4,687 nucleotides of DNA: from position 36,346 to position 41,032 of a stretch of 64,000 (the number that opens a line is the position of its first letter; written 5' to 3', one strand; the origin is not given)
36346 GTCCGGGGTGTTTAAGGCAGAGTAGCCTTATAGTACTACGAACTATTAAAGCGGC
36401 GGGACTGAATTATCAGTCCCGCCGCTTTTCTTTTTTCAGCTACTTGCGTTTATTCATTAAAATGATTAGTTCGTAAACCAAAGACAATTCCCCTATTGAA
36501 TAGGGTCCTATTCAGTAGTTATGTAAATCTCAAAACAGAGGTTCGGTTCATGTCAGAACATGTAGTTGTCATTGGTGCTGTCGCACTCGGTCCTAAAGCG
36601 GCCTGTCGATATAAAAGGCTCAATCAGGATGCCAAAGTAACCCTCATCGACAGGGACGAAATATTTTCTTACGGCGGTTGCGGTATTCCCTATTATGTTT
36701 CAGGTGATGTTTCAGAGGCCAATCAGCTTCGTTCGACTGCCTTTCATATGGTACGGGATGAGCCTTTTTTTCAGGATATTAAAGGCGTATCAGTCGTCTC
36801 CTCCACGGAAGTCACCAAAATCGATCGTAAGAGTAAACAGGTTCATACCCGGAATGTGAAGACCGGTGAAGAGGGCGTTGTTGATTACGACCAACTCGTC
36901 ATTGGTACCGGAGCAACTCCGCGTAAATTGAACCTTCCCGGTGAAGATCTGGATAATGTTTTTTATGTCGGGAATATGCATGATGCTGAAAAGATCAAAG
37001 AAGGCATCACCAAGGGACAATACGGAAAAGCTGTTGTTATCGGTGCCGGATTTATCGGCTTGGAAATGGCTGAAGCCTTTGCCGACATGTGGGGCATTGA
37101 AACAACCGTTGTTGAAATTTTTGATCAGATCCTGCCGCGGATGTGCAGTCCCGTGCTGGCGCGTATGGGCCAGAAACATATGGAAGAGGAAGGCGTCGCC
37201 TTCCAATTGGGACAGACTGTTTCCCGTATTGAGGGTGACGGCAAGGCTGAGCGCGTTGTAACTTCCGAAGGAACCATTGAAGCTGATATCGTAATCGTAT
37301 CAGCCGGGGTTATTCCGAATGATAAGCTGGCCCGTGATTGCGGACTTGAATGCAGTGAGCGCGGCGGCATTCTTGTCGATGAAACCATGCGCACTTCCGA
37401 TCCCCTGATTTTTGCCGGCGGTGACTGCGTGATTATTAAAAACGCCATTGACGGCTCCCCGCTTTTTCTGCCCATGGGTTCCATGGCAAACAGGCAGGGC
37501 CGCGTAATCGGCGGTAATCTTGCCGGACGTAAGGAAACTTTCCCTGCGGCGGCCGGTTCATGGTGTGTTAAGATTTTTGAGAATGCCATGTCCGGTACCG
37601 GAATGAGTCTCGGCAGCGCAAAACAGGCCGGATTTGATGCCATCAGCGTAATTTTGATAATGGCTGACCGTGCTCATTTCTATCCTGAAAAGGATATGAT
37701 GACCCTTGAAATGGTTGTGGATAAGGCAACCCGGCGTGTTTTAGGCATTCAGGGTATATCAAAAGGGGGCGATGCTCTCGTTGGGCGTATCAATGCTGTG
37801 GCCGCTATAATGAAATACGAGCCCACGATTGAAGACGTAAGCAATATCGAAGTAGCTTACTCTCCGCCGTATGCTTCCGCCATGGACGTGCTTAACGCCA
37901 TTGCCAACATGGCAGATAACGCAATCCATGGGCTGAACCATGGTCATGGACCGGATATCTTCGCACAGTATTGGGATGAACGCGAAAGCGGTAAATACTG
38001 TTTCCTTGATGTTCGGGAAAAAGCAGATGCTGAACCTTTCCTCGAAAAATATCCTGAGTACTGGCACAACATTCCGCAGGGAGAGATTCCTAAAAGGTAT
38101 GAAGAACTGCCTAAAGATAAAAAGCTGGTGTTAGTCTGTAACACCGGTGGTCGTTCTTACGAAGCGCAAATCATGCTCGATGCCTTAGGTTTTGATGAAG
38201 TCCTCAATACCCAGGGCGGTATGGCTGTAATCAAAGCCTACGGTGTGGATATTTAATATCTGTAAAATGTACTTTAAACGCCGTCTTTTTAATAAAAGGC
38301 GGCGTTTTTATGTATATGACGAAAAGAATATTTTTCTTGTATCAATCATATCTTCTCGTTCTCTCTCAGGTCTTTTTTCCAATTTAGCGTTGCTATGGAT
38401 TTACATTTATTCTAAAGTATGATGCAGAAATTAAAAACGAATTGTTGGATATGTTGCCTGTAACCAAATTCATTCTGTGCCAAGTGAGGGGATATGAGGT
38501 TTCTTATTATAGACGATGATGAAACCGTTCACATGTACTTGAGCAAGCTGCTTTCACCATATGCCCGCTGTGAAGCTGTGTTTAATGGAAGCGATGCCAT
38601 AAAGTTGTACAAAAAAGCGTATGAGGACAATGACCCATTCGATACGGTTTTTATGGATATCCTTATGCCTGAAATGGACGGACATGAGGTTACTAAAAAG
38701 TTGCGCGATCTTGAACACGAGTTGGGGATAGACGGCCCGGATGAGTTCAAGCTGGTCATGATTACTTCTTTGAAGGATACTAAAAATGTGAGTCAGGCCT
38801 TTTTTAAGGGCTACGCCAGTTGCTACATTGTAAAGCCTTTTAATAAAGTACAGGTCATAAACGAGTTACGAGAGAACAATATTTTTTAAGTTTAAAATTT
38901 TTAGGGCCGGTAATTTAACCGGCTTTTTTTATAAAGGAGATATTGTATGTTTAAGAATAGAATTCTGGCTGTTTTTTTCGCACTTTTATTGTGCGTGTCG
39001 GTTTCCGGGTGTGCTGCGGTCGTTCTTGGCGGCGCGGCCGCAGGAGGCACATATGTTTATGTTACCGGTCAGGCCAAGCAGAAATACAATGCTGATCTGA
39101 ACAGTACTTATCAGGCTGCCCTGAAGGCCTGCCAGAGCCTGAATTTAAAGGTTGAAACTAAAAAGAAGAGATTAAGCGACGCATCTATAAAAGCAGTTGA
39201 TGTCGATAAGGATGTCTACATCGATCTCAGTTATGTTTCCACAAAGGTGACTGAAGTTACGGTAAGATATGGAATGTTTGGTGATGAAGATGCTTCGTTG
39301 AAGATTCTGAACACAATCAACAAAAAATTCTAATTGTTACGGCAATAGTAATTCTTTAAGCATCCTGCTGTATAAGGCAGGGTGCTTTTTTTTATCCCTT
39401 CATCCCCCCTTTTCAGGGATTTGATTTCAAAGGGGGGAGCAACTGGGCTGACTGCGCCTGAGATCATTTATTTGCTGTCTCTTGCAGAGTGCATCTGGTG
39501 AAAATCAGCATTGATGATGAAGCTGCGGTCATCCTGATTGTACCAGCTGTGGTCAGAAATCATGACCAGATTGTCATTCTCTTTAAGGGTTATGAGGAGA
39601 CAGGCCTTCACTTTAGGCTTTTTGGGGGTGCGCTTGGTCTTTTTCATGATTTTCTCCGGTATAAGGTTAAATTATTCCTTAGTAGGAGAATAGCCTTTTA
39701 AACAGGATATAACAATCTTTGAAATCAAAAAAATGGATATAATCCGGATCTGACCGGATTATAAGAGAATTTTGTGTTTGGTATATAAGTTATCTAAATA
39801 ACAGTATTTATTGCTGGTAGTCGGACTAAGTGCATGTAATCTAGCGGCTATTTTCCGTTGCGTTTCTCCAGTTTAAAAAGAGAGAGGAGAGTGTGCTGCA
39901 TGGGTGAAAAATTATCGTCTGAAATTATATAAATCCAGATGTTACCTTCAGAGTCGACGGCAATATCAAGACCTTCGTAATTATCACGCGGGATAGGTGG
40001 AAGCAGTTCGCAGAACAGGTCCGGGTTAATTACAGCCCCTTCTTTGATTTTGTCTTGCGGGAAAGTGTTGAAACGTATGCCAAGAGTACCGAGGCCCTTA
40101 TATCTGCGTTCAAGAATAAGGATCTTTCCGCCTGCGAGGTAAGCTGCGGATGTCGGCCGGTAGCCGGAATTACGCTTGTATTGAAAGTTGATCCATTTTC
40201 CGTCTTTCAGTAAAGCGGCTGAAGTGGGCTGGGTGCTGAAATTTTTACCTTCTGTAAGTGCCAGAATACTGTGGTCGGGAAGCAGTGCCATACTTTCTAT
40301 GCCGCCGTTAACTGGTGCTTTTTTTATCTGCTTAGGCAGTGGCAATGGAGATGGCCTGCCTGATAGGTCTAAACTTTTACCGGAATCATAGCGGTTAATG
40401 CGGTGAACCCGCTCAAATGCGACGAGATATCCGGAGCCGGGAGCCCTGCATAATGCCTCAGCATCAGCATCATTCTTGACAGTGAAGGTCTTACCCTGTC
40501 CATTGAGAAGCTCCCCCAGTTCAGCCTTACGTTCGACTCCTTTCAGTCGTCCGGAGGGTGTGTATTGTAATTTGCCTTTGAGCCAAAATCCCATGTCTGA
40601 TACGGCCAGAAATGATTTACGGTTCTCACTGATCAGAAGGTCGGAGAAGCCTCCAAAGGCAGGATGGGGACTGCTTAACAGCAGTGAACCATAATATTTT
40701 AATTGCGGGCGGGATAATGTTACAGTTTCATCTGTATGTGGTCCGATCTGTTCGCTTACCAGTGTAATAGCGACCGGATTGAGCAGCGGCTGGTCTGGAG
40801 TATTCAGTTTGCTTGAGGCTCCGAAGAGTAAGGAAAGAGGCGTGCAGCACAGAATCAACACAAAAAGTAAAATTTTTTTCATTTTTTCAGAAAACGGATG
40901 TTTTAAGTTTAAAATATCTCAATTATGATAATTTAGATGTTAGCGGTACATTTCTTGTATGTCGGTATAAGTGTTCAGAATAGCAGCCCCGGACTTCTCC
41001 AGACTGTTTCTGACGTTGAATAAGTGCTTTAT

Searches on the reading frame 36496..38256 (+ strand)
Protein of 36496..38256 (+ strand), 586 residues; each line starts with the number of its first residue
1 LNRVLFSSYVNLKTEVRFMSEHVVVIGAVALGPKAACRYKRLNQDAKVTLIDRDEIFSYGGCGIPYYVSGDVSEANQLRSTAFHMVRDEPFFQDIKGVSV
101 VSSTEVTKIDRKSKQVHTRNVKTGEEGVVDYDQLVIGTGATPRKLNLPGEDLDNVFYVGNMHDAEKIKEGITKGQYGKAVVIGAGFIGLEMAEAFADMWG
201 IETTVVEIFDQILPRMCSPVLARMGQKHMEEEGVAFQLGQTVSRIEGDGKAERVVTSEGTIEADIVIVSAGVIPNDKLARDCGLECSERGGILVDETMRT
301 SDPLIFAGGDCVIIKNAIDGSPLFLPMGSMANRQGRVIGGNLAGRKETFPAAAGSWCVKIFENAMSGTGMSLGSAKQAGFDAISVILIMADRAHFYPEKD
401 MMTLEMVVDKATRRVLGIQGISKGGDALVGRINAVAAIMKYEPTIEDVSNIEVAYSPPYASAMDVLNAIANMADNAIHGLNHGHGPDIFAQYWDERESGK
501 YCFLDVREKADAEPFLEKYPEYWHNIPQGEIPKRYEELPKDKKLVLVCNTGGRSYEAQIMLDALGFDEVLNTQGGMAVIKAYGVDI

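Call 67: search_protein_families(library=pfam, proteins=[window:36496-38256:+], max_evalue=0.00001)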
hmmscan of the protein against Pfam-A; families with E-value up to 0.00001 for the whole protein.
window:36496-38256:+ (586 aa): 6 families
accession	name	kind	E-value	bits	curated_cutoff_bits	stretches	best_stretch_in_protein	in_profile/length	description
PF07992.20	Pyr_redox_2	-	2.4e-65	221.3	26.1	1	22-315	2-278/291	Pyridine nucleotide-disulphide oxidoreductase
PF00070.33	Pyr_redox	-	8.5e-21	74.7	22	1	178-257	1-80/82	Pyridine nucleotide-disulphide oxidoreductase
PF02852.28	Pyr_redox_dim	-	1.7e-09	38.3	25.3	1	361-463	7-106/110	Pyridine nucleotide-disulphide oxidoreductase, dimerisation domain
PF13738.12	Pyr_redox_3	-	1.7e-09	37.8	30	0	229-272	91-134/305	Pyridine nucleotide-disulphide oxidoreductase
PF00581.25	Rhodanese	-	2.2e-09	38.1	22.2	1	491-580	4-100/102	Rhodanese-like domain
PF01266.30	DAO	-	1.4e-06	28.5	27.9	0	227-278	157-209/353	FAD dependent oxidoreductase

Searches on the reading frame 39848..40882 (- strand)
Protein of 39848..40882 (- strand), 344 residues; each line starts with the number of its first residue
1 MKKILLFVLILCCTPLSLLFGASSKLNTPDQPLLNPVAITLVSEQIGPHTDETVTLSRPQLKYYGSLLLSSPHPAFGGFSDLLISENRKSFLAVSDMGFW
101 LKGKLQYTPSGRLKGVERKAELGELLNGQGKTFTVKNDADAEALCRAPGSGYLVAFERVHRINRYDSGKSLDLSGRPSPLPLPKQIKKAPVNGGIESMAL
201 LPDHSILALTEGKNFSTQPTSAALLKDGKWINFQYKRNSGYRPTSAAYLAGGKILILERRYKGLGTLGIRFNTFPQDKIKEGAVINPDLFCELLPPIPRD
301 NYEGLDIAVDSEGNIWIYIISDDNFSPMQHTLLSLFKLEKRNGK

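Call 67: search_protein_families(library=pfam, proteins=[window:39848-40882:-], max_evalue=0.00001)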
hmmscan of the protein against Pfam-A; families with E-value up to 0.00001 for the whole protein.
window:39848-40882:- (344 aa): 1 family
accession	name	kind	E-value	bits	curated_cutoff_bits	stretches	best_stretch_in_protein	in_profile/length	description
PF13449.12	Phytase-like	-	2.6e-38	133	27.6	1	75-325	2-284/284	Esterase-like activity of phytase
